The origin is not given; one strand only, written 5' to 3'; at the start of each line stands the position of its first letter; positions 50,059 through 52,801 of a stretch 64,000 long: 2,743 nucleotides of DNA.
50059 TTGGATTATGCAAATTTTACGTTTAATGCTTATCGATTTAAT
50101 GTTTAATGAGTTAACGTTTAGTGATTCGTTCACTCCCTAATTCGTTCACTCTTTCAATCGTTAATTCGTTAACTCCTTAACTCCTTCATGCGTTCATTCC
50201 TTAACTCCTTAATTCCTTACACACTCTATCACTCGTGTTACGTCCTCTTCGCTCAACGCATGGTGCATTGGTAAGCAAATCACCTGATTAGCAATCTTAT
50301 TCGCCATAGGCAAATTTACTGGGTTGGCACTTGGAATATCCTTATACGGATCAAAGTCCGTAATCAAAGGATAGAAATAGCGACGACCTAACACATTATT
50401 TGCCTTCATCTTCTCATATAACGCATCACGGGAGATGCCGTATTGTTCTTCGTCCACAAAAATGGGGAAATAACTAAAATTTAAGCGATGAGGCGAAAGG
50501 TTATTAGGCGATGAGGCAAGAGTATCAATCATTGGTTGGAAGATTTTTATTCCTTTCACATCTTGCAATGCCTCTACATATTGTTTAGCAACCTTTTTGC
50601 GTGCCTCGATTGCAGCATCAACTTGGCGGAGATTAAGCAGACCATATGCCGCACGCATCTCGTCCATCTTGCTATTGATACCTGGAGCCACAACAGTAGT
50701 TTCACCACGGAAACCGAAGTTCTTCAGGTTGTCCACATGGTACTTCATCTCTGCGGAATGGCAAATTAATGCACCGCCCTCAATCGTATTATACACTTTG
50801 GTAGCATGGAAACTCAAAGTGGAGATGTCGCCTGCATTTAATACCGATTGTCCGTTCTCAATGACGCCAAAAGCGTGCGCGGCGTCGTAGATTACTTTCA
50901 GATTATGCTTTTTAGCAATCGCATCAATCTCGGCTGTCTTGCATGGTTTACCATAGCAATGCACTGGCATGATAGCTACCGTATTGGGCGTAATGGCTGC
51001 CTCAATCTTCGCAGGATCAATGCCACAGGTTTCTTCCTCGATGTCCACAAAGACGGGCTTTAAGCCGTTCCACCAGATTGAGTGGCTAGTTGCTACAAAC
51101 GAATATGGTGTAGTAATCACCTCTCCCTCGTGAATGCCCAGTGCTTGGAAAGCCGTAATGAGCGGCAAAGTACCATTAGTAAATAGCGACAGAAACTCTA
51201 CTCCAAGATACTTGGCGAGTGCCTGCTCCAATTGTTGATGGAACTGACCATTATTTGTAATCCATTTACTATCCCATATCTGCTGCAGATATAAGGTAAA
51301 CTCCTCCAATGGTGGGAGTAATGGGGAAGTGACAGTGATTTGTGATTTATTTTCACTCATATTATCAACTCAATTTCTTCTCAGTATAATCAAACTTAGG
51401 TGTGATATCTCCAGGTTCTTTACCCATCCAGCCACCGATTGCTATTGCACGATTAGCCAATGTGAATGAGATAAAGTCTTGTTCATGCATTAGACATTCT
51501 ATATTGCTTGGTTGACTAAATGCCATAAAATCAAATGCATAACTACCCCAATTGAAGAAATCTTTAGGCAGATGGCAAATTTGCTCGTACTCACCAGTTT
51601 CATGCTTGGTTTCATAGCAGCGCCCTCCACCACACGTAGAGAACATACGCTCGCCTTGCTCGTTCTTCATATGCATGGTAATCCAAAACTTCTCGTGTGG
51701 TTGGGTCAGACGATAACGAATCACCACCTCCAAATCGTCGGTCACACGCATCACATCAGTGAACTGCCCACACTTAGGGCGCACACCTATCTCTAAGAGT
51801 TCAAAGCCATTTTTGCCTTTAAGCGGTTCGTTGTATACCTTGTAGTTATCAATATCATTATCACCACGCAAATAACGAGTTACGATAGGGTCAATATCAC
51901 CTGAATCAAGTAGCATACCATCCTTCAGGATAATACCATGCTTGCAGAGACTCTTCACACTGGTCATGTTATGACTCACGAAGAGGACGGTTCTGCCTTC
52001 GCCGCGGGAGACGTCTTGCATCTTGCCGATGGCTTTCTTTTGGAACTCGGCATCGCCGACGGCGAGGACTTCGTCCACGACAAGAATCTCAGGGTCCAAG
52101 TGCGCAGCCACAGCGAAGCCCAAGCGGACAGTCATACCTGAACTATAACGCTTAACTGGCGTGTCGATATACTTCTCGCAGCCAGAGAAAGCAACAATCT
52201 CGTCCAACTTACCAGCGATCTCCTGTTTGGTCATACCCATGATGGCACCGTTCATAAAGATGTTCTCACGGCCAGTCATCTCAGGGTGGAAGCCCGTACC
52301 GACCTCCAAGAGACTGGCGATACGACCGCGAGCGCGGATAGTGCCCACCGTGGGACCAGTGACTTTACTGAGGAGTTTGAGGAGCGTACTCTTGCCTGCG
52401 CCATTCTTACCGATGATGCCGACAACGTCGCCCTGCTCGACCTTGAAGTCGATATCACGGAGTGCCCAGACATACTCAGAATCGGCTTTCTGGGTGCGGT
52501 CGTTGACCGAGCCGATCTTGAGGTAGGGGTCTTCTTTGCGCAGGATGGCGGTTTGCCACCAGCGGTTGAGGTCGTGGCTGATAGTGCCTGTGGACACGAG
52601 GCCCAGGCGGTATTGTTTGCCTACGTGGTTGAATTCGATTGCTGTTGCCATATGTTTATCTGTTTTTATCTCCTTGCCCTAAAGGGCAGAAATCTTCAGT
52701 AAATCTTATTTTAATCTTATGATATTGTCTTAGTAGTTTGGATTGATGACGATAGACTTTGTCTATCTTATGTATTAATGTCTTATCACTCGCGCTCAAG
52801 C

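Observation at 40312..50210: ~9.7-kb accessory island splits a WbqC / DegT-aminotransferase pair and is bracketed by ~110-bp direct octamer-periodic repeats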

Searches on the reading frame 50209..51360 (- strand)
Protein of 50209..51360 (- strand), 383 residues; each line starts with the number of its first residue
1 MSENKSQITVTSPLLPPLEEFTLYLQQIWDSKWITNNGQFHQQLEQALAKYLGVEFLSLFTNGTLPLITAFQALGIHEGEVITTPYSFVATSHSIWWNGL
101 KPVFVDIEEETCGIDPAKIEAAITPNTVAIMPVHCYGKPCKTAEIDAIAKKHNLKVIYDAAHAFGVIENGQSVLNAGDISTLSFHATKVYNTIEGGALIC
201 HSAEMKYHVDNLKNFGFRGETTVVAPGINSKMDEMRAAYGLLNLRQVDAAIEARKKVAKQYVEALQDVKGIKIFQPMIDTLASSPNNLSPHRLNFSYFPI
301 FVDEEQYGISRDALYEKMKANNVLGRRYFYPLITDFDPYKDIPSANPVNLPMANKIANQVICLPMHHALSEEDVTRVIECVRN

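Call 9: search_protein_families(library=pfam, proteins=[window:50209-51360:-], max_evalue=0.01)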
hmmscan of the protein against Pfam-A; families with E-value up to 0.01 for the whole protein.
window:50209-51360:- (383 aa): 3 families
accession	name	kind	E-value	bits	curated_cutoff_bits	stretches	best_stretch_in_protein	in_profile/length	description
PF01041.23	DegT_DnrJ_EryC1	-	2e-96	323.8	19.8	1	19-382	5-360/360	DegT/DnrJ/EryC1/StrS aminotransferase family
PF00155.27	Aminotran_1_2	-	7.4e-09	35.7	19.7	1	38-171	41-197/361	Aminotransferase class I and II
PF01212.27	Beta_elim_lyase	-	4.6e-05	23.3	27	1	42-270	35-270/288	Beta-eliminating lyase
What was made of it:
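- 50209..51360 (-): DegT/DnrJ/EryC1 aminotransferase. Upstream flank of the hot spot. Its stop codon TAA (50209-50211) lies inside R1. Pfam PF01041, 2e-96 (call 9).
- Checked: DegT is 50209-51360(-) (PF01041, 2e-96) (call 9).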

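Call 12: find_encoding_contigs(protein=window:50209-51360:-, flank=10000, max_places=10)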
Protein window:50209-51360:- (383 aa): no gene with exactly this product is on record in the collection.

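Call 14: find_related_loci(query=window:50209-51360:-, collection=genome_contigs, flank=10000)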
Query window:50209-51360:- (383 aa) in genome_contigs; peptide patterns used: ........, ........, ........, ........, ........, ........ (x = any residue, [..] = any of these).
383 stretches matched a pattern; 340 encode a relative of the query (tblastn E <= 1e-3); the best 80 are kept; 80 distinct loci.
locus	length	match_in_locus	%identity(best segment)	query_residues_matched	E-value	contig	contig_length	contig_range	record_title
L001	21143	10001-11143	93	1-382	0e+0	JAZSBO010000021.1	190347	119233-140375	MAG: Paludibacteraceae bacterium isolate T1900044928_TS20190394.MAGScoT_cleanbin_000001 SGB_3393_k141_2184647, whole gen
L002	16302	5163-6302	92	4-383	0e+0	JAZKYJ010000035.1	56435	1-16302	MAG: Paludibacteraceae bacterium isolate T1900045102_TC20190096.MAGScoT_cleanbin_000017 SGB_4766_k141_12380, whole genom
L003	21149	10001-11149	90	1-383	0e+0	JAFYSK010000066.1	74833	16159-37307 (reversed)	MAG: Paludibacteraceae bacterium isolate RGIG7379 Water_buffalos_Cecum-5__c1207556, whole genome shotgun sequence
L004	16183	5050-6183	90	4-381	0e+0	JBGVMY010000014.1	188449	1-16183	MAG: Paludibacteraceae bacterium isolate fecal_MAG_247 fecal_MAG_247_contig_0014, whole genome shotgun sequence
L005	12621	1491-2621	89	5-382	0e+0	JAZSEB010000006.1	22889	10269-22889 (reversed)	MAG: Paludibacteraceae bacterium isolate T1900044594_TS20190060.MAGScoT_cleanbin_000003 SGB_644_k141_966325, whole genom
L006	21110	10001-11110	88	1-381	0e+0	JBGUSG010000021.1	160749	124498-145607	MAG: Paludibacteraceae bacterium isolate fecal_MAG_99 fecal_MAG_99_contig_0021, whole genome shotgun sequence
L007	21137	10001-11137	88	1-381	0e+0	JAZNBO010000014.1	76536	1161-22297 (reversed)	MAG: Paludibacteraceae bacterium isolate T1900044741_TS20190207.MAGScoT_cleanbin_000042 SGB_2068_k141_1452120, whole gen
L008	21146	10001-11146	86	1-382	0e+0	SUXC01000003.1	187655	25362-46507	MAG: Bacteroidales bacterium isolate SIG114 NODE_252_length_187655_cov_2.683322, whole genome shotgun sequence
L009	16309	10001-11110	80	1-381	0e+0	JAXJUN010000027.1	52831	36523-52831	MAG: Paludibacteraceae bacterium isolate DOME_MAG_5269 5269_C0326_k141_717869, whole genome shotgun sequence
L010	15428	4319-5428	79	3-383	0e+0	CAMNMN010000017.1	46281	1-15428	MAG: uncultured Bacteroidales bacterium isolate SRR873597_bin.130_metaWRAP_v1.3_MAG genome assembly, contig: NODE.1319_l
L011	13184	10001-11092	78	3-377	0e+0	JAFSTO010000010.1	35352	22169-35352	MAG: Paludibacteraceae bacterium isolate RGIG3461 Goat_Rumen.Co__c390559, whole genome shotgun sequence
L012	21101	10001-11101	77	4-381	0e+0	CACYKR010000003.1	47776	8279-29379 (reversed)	MAG: uncultured Bacteroidales bacterium isolate RUG12032 genome assembly, contig: RUG12032_asm_3, whole genome shotgun s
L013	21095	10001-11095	77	5-380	0e+0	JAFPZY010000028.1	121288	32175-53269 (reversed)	MAG: Paludibacteraceae bacterium isolate RGIG1628 Goat_Abomasum.Co__c930499, whole genome shotgun sequence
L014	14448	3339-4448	74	3-383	0e+0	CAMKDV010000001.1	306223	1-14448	MAG: uncultured Bacteroidales bacterium isolate SRR12081303_bin.68_metaWRAP_v1.3_MAG genome assembly, contig: ERZ1228976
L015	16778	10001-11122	73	5-382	0e+0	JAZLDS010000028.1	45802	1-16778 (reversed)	MAG: Paludibacteraceae bacterium isolate T1900045028_TC20190021.MAGScoT_cleanbin_000035 SGB_4442_k141_2541116, whole gen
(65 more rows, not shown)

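Call 36: search_protein_families(library=pfam, proteins=[L002:6593-6856:+, L002:6835-7245:+, L002:7297-8550:+, L006:13117-16164:+, L005:3905-4834:+, L005:4963-6003:+, L005:6000-6548:+, L005:6692-7804:+, L005:7839-8141:+, L005:8143-8487:+], max_evalue=0.001)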
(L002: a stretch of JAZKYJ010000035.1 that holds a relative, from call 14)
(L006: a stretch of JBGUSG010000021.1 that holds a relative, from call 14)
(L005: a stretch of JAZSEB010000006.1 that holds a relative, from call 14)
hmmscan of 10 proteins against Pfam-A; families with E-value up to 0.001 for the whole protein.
L002:6593-6856:+ (87 aa): 1 family
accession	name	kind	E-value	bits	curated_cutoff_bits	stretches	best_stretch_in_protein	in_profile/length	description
PF09827.14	CRISPR_Cas2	-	7.5e-05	23.3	23.8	1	3-64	2-63/74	CRISPR associated protein Cas2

L002:6835-7245:+ (136 aa): 0 families

L002:7297-8550:+ (417 aa): 0 families

L006:13117-16164:+ (1015 aa): 2 families
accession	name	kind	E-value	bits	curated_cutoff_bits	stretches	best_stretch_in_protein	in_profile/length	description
PF07693.20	KAP_NTPase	-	1.1e-29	104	20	1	23-361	3-287/293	KAP family P-loop domain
PF13401.12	AAA_22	-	0.00027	21.7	27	0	45-109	10-74/130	AAA domain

L005:3905-4834:+ (309 aa): 1 family
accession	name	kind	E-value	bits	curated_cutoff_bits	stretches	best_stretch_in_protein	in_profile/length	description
PF10546.14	P63C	-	8.2e-31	106.9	26.1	1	167-260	1-93/93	P63C domain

L005:4963-6003:+ (346 aa): 4 families
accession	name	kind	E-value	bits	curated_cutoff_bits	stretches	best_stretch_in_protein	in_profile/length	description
PF13175.12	AAA_15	-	2.8e-19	70.4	32.1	2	1-136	1-113/374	AAA ATPase domain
PF13304.12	AAA_21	-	3.8e-18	67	27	1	24-291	1-301/304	AAA domain, putative AbiEii toxin, Type IV TA system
PF02463.25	SMC_N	-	1.1e-09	38.6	40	1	1-302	1-211/220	RecF/RecN/SMC N terminal domain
PF13476.12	AAA_23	-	9.5e-06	26.8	27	1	4-71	1-71/201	AAA domain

L005:6000-6548:+ (182 aa): 1 family
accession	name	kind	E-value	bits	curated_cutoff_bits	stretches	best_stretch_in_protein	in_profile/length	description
PF11536.14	DUF3226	-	6.9e-07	29.7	27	1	19-134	7-138/208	Protein of unknown function (DUF3226)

L005:6692-7804:+ (370 aa): 2 families
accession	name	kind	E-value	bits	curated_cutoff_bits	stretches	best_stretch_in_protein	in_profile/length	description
PF16872.10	putAbiC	-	9e-20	71.4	22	1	199-287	4-79/80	Putative phage abortive infection protein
PF19560.4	DUF6082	-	0.0001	22.4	26.7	1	54-94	5-43/163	Family of unknown function (DUF6082)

L005:7839-8141:+ (100 aa): 0 families

L005:8143-8487:+ (114 aa): 0 families

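Call 38: search_protein_families(library=pfam, proteins=[L004:7598-8344:+, L004:8714-10492:+, L004:10787-11434:+, L004:11446-12384:+, L004:12406-13977:+, L004:14109-14477:+, L004:14503-15609:+, L006:16545-17087:+, L004:7236-7601:+], max_evalue=0.001)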
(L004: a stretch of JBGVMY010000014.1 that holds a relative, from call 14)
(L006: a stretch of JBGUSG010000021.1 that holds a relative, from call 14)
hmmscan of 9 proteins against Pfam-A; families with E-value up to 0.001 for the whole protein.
L004:7598-8344:+ (248 aa): 0 families

L004:8714-10492:+ (592 aa): 2 families
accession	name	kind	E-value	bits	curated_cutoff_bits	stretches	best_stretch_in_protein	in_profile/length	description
PF13289.12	SIR2_2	-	1.7e-07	31.9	24.5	1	134-248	2-120/141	SIR2-like domain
PF02146.23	SIR2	-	0.00034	21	24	0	111-147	57-93/180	Sir2 family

L004:10787-11434:+ (215 aa): 3 families
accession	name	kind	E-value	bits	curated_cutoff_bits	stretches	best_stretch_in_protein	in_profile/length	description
PF00132.30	Hexapep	-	1.5e-15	56.5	27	3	106-137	2-33/36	Bacterial transferase hexapeptide (six repeats)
PF17836.7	PglD_N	-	1.7e-06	29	23.4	1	7-84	2-77/78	PglD N-terminal domain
PF25084.1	LbH_EIF2B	-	3.1e-05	24.4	54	1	109-198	7-97/105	EIF2B subunit epsilon LbH domain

L004:11446-12384:+ (312 aa): 1 family
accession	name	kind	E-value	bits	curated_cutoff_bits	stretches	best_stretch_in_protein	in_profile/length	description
PF00535.33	Glycos_transf_2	-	2.8e-13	50.6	23.3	1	11-129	6-115/168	Glycosyl transferase family 2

L004:12406-13977:+ (523 aa): 3 families
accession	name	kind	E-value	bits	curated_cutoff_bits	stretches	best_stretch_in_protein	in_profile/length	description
PF04480.18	DUF559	-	1.8e-31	108.7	20.6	1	172-278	3-108/109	Protein of unknown function (DUF559)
PF00535.33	Glycos_transf_2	-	5.2e-16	59.5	23.3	1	4-63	1-62/168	Glycosyl transferase family 2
PF18741.7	MTES_1575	-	2.8e-07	31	38.2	1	198-278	11-96/96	REase_MTES_1575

L004:14109-14477:+ (122 aa): 2 families
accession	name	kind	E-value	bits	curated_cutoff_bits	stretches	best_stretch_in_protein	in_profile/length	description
PF05635.17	23S_rRNA_IVP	-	9.9e-37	125.8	33.8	1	5-109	1-105/106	23S rRNA-intervening sequence protein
PF22296.2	bAvd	-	1.4e-11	45.3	40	1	7-112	1-104/107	bAvd-like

L004:14503-15609:+ (368 aa): 5 families
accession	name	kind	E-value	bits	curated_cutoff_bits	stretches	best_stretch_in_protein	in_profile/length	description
PF00535.33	Glycos_transf_2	-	2.6e-36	125.5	23.3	2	104-174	51-122/168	Glycosyl transferase family 2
PF10111.15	Glyco_tranf_2_2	-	7.2e-15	55.6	27.3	1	108-156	59-107/276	Glycosyltransferase like family 2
PF13641.12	Glyco_tranf_2_3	-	4.4e-12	46.9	27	1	3-61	3-61/230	Glycosyltransferase like family 2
PF13506.12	Glyco_transf_21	-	5.4e-08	32.9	21.7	1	123-249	23-152/174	Glycosyl transferase family 21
PF13632.12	Glyco_trans_2_3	-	8.8e-08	32.6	27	1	135-260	3-130/198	Glycosyl transferase family group 2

L006:16545-17087:+ (180 aa): 1 family
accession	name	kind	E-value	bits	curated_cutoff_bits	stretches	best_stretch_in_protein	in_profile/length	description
PF00132.30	Hexapep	-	1.2e-08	34.7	27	1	37-67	2-32/36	Bacterial transferase hexapeptide (six repeats)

L004:7236-7601:+ (121 aa): 0 families

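Call 78: search_protein_families(library=pfam, proteins=[L003:6425-7471:+, L003:11188-12498:+, L003:12501-13133:+, L003:13235-13603:+], max_evalue=0.001)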
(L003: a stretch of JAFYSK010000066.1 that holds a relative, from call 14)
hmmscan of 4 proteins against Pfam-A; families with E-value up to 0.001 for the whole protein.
L003:6425-7471:+ (348 aa): 1 family
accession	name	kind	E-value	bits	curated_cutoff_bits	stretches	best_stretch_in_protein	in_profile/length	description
PF13310.11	Virulence_RhuM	-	6.4e-90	301.3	33.7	1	94-321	16-246/252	Virulence protein RhuM family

L003:11188-12498:+ (436 aa): 5 families
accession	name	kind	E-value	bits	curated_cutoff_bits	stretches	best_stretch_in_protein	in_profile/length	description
PF13304.12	AAA_21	-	1.3e-15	58.8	27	1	312-377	238-303/304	AAA domain, putative AbiEii toxin, Type IV TA system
PF13175.12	AAA_15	-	1.1e-13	52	32.1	1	2-377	5-374/374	AAA ATPase domain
PF13476.12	AAA_23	-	8e-06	27.1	27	1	2-40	1-40/201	AAA domain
PF00005.33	ABC_tran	-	2.1e-05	25.6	25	1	20-126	12-103/137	ABC transporter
PF02463.25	SMC_N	-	0.00064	19.6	40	0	19-378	24-204/220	RecF/RecN/SMC N terminal domain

L003:12501-13133:+ (210 aa): 0 families

L003:13235-13603:+ (122 aa): 2 families
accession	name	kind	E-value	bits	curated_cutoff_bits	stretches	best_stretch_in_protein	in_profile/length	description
PF05635.17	23S_rRNA_IVP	-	7.3e-36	123.1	33.8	1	9-114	1-106/106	23S rRNA-intervening sequence protein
PF22296.2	bAvd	-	1.4e-05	25.9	40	1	17-119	7-107/107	bAvd-like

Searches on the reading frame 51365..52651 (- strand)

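Call 9: search_protein_families(library=pfam, proteins=[window:51365-52651:-], max_evalue=0.01)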
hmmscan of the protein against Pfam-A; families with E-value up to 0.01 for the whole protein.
window:51365-52651:- (428 aa): 5 families
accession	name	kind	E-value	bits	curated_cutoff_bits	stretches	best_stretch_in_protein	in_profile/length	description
PF00005.33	ABC_tran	-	2.2e-20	74.1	25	1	64-195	1-135/137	ABC transporter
PF13304.12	AAA_21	-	1.6e-05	25.6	27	1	77-106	2-37/304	AAA domain, putative AbiEii toxin, Type IV TA system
PF13476.12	AAA_23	-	0.00098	20.2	27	1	66-94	14-39/201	AAA domain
PF13555.12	AAA_29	-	0.001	19.2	27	1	69-91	17-39/61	P-loop containing region of AAA domain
PF13175.12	AAA_15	-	0.0099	16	32.1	0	68-96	20-45/374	AAA ATPase domain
